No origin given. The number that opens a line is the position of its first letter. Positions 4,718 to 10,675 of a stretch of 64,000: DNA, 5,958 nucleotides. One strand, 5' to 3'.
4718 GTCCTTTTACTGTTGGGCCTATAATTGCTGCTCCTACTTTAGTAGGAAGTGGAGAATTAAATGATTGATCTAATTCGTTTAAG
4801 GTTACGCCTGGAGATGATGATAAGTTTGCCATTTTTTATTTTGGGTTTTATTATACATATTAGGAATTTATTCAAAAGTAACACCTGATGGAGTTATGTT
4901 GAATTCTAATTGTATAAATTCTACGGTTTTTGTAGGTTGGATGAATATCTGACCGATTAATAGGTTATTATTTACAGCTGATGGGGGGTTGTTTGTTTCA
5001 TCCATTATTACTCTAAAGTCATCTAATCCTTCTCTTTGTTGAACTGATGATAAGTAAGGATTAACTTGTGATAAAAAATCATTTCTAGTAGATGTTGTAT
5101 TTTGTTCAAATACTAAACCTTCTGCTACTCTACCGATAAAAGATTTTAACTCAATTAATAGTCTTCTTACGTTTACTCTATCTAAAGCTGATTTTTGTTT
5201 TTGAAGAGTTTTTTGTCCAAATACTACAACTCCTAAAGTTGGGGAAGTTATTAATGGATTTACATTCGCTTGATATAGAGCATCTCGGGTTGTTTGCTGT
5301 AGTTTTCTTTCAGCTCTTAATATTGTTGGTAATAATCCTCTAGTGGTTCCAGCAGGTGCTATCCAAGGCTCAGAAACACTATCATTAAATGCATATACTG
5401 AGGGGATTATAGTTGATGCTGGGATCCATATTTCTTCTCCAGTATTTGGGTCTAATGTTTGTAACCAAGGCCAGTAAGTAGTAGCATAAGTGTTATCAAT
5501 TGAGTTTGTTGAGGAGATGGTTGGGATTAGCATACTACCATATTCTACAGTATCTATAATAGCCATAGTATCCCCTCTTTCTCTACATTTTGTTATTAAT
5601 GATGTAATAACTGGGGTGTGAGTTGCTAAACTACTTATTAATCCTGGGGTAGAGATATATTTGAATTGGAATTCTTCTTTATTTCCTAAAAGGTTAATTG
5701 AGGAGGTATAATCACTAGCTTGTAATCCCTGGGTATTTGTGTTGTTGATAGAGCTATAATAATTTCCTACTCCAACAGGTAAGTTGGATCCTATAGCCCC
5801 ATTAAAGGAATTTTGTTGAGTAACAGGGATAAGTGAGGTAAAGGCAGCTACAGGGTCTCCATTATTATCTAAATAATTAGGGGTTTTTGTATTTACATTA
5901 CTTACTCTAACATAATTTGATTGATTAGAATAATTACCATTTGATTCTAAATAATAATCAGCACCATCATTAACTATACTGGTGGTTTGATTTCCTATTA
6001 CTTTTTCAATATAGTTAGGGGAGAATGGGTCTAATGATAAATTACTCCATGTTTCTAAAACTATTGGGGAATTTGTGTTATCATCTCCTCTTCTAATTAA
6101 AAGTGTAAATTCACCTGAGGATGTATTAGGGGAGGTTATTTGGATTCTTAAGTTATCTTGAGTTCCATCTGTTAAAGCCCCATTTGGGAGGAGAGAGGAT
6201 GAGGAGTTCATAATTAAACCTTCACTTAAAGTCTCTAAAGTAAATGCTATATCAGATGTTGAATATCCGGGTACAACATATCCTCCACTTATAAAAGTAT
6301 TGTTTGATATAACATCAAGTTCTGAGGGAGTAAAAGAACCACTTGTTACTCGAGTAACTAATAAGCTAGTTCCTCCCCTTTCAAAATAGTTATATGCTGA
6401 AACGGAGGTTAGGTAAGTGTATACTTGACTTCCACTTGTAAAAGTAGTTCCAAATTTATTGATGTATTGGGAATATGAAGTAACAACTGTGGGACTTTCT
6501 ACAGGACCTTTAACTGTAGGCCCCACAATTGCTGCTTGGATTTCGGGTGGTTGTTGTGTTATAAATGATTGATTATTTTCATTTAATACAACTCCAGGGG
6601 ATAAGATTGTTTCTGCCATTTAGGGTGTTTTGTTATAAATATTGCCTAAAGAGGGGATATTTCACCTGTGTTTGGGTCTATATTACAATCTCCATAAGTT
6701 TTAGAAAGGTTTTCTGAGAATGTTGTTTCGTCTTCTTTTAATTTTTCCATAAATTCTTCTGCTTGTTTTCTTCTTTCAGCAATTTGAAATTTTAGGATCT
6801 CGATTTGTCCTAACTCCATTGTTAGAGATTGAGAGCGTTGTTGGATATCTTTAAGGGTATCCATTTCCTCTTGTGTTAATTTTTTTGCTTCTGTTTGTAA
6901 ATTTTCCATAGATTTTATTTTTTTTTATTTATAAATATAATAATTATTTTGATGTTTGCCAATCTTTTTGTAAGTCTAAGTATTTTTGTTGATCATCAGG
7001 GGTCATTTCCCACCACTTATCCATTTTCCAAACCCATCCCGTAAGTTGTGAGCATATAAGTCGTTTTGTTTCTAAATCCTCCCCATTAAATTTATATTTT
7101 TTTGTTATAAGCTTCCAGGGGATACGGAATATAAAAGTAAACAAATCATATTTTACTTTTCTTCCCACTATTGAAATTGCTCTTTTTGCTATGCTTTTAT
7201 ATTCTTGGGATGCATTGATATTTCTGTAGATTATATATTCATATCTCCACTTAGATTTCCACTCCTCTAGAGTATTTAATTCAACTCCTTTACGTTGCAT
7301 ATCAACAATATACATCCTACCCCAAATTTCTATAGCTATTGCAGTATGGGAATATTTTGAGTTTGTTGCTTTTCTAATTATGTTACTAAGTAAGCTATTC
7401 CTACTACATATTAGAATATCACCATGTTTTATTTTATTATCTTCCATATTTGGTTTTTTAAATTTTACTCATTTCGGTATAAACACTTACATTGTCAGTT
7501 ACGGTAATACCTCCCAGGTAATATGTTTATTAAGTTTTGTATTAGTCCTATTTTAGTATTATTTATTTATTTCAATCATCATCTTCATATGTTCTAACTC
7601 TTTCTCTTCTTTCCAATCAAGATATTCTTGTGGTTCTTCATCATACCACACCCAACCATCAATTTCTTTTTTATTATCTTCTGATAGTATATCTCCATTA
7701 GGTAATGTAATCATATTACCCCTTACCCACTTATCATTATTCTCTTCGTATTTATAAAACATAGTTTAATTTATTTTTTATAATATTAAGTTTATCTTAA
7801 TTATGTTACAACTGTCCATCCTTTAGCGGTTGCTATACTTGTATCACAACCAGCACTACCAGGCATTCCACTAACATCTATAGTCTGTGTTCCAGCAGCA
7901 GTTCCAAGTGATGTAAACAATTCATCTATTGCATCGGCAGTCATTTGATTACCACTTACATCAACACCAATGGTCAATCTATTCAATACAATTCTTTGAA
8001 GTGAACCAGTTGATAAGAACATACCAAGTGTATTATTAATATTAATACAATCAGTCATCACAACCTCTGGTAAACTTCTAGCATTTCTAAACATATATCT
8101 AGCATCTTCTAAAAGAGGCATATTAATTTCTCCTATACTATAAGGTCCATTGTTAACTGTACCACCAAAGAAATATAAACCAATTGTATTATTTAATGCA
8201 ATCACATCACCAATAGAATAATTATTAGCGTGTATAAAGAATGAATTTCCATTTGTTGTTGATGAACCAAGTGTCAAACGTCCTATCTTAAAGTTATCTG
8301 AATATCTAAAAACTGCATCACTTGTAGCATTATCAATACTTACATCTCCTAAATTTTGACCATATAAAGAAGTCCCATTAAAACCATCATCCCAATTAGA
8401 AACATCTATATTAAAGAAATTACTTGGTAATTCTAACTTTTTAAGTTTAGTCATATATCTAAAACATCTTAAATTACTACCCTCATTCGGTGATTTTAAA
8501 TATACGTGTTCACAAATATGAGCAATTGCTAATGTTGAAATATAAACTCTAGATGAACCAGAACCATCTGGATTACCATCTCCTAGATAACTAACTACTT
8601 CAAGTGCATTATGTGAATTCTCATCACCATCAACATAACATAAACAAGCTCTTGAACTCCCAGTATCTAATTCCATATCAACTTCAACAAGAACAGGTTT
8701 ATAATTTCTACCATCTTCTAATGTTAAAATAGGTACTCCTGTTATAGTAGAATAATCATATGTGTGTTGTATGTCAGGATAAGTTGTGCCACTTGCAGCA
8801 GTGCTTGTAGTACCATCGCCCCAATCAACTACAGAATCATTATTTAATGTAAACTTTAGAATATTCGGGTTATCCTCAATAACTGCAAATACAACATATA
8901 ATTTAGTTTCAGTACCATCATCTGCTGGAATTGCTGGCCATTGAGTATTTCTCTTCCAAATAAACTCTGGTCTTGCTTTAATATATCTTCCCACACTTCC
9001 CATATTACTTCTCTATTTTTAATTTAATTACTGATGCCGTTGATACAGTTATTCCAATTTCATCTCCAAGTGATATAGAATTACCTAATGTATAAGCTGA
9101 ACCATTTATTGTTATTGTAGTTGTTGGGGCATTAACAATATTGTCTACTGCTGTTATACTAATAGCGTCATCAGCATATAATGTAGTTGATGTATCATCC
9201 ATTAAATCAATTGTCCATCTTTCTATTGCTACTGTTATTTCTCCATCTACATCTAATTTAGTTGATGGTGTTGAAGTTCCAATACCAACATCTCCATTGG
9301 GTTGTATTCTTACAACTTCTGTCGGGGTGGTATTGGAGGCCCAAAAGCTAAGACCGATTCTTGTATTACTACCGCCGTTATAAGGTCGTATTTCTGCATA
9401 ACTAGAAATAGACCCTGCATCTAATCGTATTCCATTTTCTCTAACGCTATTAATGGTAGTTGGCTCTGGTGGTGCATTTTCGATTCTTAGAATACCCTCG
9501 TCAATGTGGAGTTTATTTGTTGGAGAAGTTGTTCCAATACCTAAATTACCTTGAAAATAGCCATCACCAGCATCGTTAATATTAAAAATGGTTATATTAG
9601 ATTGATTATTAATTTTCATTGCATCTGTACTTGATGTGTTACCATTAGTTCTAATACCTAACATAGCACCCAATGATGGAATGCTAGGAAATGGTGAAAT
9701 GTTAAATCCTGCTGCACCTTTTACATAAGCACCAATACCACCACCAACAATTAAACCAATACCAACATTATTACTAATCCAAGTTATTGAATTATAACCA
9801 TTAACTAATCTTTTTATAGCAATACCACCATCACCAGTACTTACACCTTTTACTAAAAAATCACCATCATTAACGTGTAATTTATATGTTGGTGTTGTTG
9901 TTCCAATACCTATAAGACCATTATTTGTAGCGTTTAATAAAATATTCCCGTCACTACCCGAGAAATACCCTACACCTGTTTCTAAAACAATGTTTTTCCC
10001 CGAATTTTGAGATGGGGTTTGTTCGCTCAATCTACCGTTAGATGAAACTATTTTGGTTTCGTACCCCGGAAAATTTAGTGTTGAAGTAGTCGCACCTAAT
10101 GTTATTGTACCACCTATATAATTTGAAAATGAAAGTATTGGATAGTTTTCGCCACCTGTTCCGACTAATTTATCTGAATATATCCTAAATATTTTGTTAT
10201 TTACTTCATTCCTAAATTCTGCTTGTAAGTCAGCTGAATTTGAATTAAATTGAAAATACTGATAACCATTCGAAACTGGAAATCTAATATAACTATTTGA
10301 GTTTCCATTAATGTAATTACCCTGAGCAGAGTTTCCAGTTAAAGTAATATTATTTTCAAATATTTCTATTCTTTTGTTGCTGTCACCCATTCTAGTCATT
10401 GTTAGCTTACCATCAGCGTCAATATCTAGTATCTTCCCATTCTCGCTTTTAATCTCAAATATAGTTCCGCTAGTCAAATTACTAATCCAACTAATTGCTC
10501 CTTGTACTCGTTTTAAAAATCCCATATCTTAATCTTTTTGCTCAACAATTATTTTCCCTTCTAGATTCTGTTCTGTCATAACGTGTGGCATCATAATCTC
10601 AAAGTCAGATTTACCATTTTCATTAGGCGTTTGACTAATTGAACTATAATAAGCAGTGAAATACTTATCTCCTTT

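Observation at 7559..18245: Triplicated two-gene cassette: BspA-type LRR/PKD-like putative receptor-binding protein plus a conserved 61-67 aa partner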

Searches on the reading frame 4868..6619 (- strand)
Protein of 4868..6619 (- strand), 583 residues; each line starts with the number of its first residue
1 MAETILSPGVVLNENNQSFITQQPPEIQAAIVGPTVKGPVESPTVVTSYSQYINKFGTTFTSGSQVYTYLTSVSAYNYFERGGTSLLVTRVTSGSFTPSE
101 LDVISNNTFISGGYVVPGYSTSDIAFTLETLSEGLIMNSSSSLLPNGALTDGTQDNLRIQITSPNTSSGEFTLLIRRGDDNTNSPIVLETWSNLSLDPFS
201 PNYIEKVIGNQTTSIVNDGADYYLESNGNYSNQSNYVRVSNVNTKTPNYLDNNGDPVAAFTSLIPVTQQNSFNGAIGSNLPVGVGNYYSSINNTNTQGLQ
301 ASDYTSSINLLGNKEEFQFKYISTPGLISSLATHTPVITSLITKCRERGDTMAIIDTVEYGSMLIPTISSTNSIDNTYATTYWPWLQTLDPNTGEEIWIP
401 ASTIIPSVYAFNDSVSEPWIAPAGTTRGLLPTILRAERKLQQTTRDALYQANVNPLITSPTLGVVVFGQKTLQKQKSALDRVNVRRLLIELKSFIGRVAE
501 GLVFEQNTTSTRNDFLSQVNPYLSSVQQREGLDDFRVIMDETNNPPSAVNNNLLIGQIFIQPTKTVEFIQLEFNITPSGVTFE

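Call 24: search_protein_families(library=phrogs, proteins=[window:4868-6619:-], max_evalue=0.01)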
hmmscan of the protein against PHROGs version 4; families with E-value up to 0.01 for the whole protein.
window:4868-6619:- (583 aa): 5 families
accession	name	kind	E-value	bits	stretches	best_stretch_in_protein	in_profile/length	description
phrog_23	-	tail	6.9e-71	240.5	1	1-582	19-469/496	tail sheath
phrog_10581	-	tail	1.7e-50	173.2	1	377-577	702-911/915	tail sheath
phrog_17610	-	tail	1.7e-23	83.4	1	341-580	865-1111/1135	tail sheath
phrog_34521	-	tail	3.9e-14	52.5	1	381-567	755-942/962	tail sheath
phrog_15814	-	unknown function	9.9e-14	51.2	1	377-572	512-721/738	-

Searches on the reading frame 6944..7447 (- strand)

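Call 24: search_protein_families(library=phrogs, proteins=[window:6944-7447:-], max_evalue=0.01)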
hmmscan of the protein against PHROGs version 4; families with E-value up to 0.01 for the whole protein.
window:6944-7447:- (167 aa): 1 family
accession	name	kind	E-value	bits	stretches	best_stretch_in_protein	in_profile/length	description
phrog_1128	-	moron, auxiliary metabolic gene and host takeover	3.4e-12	47.3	1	2-165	18-176/381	enoyl-CoA hydratase/carnithine racemase-like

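Call 61: search_protein_families(library=ncbifam, proteins=[window:6944-7447:-], max_evalue=0.01)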
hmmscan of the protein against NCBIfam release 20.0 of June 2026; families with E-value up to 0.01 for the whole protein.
window:6944-7447:- (167 aa): 1 family
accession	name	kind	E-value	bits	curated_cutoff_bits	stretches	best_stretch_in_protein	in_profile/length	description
NF007458.0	PRK10030.1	equivalog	6.8e-10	38.8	216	1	3-100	21-118/205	YiiX family permuted papain-like enzyme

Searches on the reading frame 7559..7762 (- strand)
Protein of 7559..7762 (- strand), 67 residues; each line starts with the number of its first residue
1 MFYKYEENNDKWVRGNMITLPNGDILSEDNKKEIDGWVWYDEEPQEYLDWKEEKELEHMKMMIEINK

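Call 3: search_protein_families(library=pfam, proteins=[window:7559-7762:-], max_evalue=1)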
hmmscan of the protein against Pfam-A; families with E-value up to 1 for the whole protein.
window:7559-7762:- (67 aa): 0 families

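Call 4: search_protein_families(library=phrogs, proteins=[window:7559-7762:-], max_evalue=0.01)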
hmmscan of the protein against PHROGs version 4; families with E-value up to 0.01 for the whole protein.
window:7559-7762:- (67 aa): 0 families

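Call 61: search_protein_families(library=ncbifam, proteins=[window:7559-7762:-], max_evalue=0.01)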
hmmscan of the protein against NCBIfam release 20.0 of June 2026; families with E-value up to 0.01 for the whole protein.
window:7559-7762:- (67 aa): 0 families

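Call 90: search_dna_similar(query=window:7559-7762:-, collection=phages, mode=protein, max_evalue=1, max_rows=20)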
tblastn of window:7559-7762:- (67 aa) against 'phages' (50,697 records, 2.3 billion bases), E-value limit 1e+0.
No match.

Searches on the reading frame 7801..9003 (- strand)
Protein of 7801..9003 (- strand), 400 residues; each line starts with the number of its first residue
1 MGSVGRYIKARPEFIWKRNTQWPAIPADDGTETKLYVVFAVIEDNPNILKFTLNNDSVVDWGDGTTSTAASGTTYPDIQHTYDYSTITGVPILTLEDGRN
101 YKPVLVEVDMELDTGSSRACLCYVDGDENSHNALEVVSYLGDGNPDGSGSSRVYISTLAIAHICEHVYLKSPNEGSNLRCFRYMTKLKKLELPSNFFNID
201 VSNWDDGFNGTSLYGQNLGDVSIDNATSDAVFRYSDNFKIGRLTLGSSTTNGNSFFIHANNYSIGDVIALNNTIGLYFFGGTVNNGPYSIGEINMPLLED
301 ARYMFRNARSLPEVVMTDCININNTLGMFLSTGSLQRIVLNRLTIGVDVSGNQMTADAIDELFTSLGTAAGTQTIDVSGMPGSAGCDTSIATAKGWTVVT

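Call 3: search_protein_families(library=pfam, proteins=[window:7801-9003:-], max_evalue=1)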
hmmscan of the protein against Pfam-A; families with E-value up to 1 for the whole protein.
window:7801-9003:- (400 aa): 0 families

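Call 4: search_protein_families(library=phrogs, proteins=[window:7801-9003:-], max_evalue=0.01)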
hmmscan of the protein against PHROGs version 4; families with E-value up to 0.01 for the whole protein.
window:7801-9003:- (400 aa): 0 families

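Call 61: search_protein_families(library=ncbifam, proteins=[window:7801-9003:-], max_evalue=0.01)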
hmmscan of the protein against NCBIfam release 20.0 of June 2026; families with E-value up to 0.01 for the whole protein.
window:7801-9003:- (400 aa): 0 families

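Call 63: search_dna_similar(query=window:7801-9003:-, collection=phages, mode=protein, max_evalue=1, max_rows=20)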
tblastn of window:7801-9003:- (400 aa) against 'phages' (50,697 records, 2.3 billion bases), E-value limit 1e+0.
No match.

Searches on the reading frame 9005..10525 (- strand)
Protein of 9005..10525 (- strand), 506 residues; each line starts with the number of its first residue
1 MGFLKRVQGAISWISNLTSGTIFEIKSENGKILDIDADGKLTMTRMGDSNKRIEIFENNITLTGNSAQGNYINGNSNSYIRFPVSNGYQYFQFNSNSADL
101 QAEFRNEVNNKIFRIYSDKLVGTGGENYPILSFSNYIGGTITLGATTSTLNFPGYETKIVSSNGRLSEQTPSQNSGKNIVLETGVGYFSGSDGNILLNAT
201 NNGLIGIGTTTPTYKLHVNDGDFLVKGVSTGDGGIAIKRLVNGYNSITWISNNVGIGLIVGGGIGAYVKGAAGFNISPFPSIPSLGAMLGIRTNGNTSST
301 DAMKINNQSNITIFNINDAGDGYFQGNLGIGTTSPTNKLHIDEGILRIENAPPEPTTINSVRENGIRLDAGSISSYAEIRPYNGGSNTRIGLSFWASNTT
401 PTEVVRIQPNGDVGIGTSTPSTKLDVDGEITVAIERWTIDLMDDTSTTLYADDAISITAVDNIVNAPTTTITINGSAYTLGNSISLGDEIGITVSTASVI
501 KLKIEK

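Call 3: search_protein_families(library=pfam, proteins=[window:9005-10525:-], max_evalue=1)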
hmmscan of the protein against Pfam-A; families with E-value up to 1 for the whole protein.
window:9005-10525:- (506 aa): 1 family
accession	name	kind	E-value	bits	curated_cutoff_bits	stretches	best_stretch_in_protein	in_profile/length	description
PF06268.19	Fascin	-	0.13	12.9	23.1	1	25-78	38-91/108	Fascin domain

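Call 4: search_protein_families(library=phrogs, proteins=[window:9005-10525:-], max_evalue=0.01)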
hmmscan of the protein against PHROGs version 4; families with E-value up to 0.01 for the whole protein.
window:9005-10525:- (506 aa): 3 families
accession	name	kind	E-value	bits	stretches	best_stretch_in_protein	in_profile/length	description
phrog_18345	-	tail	2.3e-08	33.8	1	292-445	410-551/956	tail fiber protein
phrog_9942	-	tail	2.3e-07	30.2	1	325-505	185-373/1178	tail fiber protein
phrog_28668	-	unknown function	0.0084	17.1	0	408-433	27-52/153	-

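Call 61: search_protein_families(library=ncbifam, proteins=[window:9005-10525:-], max_evalue=0.01)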
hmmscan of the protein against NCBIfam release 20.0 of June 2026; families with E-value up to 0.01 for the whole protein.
window:9005-10525:- (506 aa): 0 families
